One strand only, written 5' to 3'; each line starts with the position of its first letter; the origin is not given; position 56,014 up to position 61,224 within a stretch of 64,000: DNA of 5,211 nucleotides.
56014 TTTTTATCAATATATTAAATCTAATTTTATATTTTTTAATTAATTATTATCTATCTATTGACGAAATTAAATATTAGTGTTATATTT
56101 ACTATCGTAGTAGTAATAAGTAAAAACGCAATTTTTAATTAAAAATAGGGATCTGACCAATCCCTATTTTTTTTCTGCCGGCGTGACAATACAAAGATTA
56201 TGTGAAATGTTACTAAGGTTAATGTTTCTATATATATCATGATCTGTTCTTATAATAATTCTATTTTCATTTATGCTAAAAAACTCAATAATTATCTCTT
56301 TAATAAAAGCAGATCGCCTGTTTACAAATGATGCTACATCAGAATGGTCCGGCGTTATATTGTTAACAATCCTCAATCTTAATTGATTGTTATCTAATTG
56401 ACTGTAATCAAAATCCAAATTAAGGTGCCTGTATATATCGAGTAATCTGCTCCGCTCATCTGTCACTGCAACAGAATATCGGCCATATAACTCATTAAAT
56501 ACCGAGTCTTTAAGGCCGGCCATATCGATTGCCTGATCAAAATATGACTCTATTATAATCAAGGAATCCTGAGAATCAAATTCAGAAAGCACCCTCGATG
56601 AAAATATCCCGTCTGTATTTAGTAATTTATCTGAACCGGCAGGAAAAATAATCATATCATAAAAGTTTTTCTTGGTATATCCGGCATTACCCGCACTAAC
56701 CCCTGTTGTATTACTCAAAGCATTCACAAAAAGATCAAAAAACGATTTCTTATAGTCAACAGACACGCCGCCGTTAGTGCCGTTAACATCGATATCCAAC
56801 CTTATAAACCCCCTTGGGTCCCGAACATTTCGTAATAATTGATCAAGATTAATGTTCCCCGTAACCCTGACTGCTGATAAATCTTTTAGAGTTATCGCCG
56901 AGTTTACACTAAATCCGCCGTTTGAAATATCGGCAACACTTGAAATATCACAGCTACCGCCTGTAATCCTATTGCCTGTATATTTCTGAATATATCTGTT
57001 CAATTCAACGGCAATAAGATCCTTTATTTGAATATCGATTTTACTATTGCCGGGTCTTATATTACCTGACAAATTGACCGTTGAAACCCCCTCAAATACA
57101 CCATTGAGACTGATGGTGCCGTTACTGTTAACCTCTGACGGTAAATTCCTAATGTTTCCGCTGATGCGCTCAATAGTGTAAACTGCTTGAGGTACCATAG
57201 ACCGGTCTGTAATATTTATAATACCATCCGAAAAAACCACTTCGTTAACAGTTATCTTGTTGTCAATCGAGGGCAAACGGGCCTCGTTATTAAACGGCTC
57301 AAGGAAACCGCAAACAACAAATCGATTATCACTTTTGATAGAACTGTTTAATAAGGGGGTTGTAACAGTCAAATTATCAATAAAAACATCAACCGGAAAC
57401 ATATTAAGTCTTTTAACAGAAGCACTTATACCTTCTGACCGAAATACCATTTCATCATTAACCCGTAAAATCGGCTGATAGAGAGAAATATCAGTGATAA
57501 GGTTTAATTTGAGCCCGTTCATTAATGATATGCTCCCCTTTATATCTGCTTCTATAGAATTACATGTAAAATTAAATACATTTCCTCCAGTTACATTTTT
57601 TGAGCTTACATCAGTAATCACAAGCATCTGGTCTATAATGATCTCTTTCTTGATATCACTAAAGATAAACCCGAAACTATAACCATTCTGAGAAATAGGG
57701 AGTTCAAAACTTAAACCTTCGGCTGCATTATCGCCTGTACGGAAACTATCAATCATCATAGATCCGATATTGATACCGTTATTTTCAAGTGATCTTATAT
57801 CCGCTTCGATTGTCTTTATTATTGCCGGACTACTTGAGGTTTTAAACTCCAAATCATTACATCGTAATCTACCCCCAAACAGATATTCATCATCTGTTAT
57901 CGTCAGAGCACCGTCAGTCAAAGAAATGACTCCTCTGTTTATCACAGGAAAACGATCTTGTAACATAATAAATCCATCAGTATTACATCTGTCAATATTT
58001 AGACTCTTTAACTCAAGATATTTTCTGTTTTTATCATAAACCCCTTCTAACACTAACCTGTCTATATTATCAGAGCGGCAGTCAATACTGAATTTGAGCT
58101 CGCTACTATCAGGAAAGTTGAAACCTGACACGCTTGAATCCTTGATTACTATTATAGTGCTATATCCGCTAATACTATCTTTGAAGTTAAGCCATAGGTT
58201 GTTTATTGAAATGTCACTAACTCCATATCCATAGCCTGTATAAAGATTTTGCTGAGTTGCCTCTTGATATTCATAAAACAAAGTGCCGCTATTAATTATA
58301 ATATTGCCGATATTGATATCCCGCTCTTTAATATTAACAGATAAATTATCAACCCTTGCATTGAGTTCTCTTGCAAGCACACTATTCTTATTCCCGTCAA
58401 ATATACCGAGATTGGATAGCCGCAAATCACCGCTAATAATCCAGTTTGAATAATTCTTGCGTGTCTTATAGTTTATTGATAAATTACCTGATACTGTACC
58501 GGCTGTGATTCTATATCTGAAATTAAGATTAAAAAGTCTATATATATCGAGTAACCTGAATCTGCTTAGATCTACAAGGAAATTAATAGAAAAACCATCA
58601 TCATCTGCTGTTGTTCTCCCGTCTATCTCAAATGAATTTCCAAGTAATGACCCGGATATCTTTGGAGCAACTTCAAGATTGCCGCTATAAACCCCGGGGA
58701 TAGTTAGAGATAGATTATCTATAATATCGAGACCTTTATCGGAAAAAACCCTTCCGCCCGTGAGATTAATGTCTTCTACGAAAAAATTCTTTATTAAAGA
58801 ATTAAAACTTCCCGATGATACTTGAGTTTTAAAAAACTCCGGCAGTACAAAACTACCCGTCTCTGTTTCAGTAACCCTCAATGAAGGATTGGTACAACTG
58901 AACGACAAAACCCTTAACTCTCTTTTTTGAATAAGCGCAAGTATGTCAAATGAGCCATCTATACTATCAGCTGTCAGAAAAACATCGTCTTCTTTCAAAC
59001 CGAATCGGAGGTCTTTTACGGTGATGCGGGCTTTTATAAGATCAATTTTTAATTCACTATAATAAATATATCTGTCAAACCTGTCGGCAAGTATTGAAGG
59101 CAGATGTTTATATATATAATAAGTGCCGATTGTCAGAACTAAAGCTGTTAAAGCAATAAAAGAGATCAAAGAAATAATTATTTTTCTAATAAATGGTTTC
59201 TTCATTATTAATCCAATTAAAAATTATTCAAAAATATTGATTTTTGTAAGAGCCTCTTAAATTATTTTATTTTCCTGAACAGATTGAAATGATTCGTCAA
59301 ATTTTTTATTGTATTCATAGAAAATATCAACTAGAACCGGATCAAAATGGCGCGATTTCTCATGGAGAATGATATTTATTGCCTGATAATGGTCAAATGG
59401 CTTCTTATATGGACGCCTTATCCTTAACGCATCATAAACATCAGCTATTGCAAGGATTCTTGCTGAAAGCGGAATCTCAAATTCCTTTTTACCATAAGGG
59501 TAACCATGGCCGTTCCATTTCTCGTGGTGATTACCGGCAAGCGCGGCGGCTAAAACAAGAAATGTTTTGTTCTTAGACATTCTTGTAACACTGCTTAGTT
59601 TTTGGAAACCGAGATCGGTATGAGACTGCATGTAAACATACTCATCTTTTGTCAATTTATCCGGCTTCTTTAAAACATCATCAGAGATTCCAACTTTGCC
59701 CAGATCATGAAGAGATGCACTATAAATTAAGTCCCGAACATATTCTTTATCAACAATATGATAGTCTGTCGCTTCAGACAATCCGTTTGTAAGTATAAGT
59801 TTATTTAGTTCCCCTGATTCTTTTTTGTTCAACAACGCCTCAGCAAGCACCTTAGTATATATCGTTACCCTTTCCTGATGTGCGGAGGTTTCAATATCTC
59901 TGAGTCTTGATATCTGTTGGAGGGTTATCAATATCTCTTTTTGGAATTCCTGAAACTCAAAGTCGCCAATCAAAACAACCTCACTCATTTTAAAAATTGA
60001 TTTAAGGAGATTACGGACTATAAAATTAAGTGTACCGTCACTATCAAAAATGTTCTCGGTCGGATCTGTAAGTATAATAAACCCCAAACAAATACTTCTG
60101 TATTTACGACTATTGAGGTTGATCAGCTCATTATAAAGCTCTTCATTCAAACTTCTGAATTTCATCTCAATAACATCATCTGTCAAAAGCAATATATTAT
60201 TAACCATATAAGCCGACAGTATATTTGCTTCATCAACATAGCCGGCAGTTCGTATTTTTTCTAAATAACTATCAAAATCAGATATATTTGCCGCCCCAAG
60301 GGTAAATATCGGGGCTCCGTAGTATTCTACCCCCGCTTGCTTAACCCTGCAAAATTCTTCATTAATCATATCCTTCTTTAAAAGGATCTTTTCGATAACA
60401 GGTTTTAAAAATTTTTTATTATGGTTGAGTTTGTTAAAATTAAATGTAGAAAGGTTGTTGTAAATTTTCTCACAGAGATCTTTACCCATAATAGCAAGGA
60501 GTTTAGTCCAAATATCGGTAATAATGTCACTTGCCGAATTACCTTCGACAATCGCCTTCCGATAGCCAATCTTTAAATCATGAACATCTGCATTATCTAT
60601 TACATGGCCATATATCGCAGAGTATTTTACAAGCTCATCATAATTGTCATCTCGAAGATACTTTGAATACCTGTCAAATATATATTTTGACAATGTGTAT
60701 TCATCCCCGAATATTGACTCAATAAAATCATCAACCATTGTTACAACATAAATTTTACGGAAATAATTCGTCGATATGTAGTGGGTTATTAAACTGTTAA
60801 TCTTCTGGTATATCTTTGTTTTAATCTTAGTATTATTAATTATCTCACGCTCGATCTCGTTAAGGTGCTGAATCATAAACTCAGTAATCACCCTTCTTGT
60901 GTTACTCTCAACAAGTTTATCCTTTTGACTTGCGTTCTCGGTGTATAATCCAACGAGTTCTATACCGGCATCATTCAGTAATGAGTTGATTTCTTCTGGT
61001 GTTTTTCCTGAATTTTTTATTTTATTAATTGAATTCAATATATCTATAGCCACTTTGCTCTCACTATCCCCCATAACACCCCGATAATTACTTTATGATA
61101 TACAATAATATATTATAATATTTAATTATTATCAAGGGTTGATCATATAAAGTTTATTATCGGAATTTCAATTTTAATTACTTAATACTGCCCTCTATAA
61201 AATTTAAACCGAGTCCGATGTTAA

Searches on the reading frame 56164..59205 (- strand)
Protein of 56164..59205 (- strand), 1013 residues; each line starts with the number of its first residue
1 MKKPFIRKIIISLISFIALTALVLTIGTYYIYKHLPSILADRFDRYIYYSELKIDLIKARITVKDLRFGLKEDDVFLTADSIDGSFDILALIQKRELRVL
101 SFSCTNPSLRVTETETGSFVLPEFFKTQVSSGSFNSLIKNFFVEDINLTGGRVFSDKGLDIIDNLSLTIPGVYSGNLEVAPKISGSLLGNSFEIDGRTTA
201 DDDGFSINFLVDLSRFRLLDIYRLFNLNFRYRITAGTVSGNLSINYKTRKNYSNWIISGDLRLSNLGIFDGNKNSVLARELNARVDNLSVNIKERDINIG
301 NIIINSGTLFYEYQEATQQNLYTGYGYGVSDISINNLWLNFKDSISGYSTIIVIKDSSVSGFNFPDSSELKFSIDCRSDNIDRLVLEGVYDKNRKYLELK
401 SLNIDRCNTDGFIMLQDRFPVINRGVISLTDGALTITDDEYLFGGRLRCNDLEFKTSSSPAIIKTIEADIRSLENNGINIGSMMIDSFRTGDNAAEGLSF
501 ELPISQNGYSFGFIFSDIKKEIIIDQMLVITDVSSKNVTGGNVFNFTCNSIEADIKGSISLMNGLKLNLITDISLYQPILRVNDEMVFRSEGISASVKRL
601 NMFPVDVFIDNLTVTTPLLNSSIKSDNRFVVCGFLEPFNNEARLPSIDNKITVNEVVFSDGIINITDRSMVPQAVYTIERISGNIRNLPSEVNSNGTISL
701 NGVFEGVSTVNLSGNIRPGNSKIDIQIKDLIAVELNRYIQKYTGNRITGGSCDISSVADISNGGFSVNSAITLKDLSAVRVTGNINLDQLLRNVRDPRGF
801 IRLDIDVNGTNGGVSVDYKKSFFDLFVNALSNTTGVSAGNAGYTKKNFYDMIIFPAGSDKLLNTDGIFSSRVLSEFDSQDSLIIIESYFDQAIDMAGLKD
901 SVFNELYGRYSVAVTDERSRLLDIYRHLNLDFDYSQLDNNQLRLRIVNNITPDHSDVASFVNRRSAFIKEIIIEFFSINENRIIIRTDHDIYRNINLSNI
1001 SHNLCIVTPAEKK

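Call 9: search_protein_families(library=pfam, proteins=[window:56164-59205:-], max_evalue=0.1)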
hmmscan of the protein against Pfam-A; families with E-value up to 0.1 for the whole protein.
window:56164-59205:- (1013 aa): 1 family
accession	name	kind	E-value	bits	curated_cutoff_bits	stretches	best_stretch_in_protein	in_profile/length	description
PF05359.17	DUF748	-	5e-36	124.6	50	2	6-321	14-329/1037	Domain of Unknown Function (DUF748)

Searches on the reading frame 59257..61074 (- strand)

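Call 9: search_protein_families(library=pfam, proteins=[window:59257-61074:-], max_evalue=0.1)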
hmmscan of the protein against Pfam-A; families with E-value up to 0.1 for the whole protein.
window:59257-61074:- (605 aa): 3 families
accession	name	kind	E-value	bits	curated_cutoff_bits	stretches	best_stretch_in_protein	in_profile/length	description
PF13487.12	HD_5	-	3.6e-24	85.8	27.2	1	436-580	29-169/170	HD domain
PF01966.28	HD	-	4.9e-11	43.4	22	1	446-549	24-115/116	HD domain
PF03665.18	UPF0172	-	0.0064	16.9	24.4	0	29-97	64-132/192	Uncharacterised protein family (UPF0172)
